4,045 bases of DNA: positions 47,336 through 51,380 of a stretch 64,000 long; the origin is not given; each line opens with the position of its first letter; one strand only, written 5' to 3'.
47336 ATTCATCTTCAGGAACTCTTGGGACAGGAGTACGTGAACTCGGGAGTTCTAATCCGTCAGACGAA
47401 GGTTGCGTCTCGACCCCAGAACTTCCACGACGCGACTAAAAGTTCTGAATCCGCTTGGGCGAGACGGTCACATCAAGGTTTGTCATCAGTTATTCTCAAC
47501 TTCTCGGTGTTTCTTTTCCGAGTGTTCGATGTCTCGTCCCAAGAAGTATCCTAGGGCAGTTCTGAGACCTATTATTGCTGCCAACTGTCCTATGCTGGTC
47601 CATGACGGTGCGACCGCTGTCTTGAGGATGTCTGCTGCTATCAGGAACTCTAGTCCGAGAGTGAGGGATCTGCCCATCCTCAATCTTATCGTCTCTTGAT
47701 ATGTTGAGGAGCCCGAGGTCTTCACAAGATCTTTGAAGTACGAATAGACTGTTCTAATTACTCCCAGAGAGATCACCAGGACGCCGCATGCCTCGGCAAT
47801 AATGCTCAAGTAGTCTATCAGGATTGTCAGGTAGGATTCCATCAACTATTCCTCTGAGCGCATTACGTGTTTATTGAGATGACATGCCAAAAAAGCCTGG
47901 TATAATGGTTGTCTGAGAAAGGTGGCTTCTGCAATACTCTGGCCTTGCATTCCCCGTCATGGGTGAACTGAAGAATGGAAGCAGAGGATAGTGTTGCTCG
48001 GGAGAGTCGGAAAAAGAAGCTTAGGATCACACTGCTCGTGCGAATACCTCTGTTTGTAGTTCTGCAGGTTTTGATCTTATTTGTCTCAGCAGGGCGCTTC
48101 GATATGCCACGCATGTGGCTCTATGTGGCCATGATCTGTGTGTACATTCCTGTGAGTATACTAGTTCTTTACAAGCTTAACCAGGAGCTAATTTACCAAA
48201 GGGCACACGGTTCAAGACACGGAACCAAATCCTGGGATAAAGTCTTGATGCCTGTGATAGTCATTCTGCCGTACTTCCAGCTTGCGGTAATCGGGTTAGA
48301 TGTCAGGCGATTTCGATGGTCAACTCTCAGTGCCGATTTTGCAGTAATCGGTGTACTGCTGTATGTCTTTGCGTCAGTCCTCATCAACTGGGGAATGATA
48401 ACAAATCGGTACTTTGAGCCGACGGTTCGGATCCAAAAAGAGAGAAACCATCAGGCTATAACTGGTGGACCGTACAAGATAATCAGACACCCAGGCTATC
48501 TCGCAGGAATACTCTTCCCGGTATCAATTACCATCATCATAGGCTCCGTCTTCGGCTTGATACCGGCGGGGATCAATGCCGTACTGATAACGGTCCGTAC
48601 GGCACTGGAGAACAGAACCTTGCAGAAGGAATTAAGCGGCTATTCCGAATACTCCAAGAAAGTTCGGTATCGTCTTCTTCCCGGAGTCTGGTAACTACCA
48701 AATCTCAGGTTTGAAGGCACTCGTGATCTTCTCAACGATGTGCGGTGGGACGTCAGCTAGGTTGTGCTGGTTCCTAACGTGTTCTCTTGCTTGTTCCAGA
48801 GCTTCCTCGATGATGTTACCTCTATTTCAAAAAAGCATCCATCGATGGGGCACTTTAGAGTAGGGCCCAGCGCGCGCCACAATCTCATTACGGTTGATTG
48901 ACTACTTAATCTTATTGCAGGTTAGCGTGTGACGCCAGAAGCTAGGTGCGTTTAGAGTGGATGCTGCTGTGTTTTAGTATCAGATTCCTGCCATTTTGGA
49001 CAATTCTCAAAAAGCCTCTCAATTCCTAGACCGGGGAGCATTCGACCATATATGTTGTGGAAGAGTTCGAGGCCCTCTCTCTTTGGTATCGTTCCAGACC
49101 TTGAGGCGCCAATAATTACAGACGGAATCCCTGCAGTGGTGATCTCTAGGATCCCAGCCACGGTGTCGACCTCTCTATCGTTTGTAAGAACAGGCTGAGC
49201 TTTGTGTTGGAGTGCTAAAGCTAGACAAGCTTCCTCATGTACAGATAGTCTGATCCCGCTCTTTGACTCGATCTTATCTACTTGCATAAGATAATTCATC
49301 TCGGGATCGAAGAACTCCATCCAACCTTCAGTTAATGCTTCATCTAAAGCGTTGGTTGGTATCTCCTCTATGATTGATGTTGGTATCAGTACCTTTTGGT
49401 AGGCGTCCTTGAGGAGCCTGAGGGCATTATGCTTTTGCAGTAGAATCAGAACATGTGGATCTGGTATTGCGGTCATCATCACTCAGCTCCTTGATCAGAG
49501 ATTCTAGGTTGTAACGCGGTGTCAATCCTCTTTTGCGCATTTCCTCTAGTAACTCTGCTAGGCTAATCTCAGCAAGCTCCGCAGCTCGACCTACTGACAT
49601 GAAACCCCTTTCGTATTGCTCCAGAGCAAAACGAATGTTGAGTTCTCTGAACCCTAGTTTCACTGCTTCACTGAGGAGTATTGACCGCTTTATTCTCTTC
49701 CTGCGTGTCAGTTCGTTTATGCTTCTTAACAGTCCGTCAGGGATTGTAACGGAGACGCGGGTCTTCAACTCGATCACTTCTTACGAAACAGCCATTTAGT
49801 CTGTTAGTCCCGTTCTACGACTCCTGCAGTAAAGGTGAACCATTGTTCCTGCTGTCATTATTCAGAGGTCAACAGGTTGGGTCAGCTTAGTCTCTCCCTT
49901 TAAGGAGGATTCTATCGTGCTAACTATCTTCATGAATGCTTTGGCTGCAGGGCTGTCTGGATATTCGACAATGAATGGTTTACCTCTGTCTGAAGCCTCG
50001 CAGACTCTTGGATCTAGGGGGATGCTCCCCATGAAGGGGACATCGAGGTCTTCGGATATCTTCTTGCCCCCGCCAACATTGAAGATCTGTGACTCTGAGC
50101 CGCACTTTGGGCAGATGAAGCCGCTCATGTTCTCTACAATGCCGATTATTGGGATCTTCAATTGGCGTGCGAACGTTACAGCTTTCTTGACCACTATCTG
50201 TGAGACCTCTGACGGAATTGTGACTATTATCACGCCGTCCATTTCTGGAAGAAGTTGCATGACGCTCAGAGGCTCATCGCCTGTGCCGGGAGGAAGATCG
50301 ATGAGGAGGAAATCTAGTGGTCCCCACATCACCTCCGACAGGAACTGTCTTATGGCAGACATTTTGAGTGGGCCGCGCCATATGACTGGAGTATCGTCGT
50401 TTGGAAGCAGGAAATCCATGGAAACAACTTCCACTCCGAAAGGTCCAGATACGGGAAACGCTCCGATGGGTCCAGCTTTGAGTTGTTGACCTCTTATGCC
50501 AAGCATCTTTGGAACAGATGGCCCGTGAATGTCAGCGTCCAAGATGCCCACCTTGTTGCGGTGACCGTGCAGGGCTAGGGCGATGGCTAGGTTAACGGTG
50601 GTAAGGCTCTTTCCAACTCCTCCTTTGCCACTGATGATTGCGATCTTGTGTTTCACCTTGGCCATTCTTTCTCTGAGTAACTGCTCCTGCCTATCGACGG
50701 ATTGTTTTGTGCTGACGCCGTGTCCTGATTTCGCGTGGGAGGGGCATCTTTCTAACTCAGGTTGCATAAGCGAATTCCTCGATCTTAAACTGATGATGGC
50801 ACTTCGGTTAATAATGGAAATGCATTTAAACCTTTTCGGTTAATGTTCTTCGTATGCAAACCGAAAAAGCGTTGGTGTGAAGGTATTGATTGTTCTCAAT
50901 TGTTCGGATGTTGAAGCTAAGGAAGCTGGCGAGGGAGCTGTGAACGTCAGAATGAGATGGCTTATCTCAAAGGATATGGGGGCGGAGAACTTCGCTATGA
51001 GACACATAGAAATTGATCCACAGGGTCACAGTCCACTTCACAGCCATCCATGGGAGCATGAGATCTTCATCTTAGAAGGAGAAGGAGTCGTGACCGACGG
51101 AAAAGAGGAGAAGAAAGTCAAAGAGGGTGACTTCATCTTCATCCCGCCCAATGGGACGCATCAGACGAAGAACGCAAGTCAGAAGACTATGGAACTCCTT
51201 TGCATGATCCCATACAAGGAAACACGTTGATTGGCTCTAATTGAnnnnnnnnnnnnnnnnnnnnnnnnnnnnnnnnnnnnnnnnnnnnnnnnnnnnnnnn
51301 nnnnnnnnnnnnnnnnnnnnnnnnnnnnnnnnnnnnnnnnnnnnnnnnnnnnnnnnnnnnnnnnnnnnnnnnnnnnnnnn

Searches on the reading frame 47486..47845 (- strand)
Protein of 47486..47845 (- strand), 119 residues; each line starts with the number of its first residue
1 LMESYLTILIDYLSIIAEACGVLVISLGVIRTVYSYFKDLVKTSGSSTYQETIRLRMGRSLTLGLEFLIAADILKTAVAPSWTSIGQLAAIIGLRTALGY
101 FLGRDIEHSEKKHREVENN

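Call 31: search_protein_families(library=pfam, proteins=[window:47486-47845:-])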
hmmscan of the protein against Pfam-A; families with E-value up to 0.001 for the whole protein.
window:47486-47845:- (119 aa): 1 family
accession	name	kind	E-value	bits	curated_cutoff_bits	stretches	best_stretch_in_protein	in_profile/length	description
PF07784.16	DUF1622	-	3.8e-27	94.5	24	1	28-106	1-78/78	Protein of unknown function (DUF1622)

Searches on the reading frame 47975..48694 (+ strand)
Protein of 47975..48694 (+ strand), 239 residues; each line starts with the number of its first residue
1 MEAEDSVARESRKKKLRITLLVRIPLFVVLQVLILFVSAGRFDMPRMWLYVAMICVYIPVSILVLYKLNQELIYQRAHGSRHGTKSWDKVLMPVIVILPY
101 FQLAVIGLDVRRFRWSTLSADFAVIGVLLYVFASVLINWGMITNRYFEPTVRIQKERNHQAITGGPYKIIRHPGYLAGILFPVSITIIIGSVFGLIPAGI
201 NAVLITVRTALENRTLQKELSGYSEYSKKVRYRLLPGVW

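Call 31: search_protein_families(library=pfam, proteins=[window:47975-48694:+])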
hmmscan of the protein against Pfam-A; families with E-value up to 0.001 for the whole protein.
window:47975-48694:+ (239 aa): 2 families
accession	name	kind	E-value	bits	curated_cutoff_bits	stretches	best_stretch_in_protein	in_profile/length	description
PF04140.19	ICMT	-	4e-10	40.4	24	1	128-217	3-94/95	Isoprenylcysteine carboxyl methyltransferase (ICMT) family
PF04191.18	PEMT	-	1.6e-08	35.4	25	1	124-218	4-100/105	Phospholipid methyltransferase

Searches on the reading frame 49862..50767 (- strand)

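Call 7: search_protein_families(library=pfam, proteins=[window:49862-50767:-])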
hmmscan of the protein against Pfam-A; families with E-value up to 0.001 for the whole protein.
window:49862-50767:- (301 aa): 5 families
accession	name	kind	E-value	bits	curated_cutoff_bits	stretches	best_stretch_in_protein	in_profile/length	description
PF10609.15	ParA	-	4.3e-98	328.1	27.1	1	37-285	1-245/246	NUBPL iron-transfer P-loop NTPase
PF01656.29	CbiA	-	2.1e-13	50.8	25.4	1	42-265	1-125/125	CobQ/CobB/MinD/ParA nucleotide binding domain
PF13614.12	AAA_31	-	3.4e-07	30.8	27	1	41-80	3-40/177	AAA domain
PF00142.24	Fer4_NifH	-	1.3e-06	28.5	25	1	42-70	3-30/271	4Fe-4S iron sulfur cluster binding proteins, NifH/frxC family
PF09140.17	MipZ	-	0.00021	21.1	20.7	1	41-96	2-55/262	ATPase MipZ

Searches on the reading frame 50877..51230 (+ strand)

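Call 7: search_protein_families(library=pfam, proteins=[window:50877-51230:+])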
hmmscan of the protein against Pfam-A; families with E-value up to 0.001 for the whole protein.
window:50877-51230:+ (117 aa): 8 families
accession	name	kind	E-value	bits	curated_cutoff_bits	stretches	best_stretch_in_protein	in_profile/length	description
PF07883.17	Cupin_2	-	1.4e-19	69.9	27.2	1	43-110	2-69/70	Cupin domain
PF02311.25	AraC_binding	-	2.6e-07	30.9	21.1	1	40-108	3-72/135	AraC-like ligand binding domain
PF12973.13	Cupin_7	-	4.4e-07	30.1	27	1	23-105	19-95/105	ChrR Cupin-like domain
PF00190.28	Cupin_1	-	5.3e-07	29.8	22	1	41-105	35-108/151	Cupin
PF01050.24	MannoseP_isomer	-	5.8e-06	26.9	23.6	1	36-108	25-98/116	Mannose-6-phosphate isomerase C-terminal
PF05899.18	Cupin_3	-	3.3e-05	23.9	23.5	1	54-93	21-60/74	EutQ-like cupin domain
PF21621.3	MPI_cupin_dom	-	0.00026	21.3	27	1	37-92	9-62/79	Mannose-6-phosphate isomerase, cupin domain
PF08007.18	JmjC_2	-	0.00061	19.8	22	0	78-107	87-115/127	JmjC domain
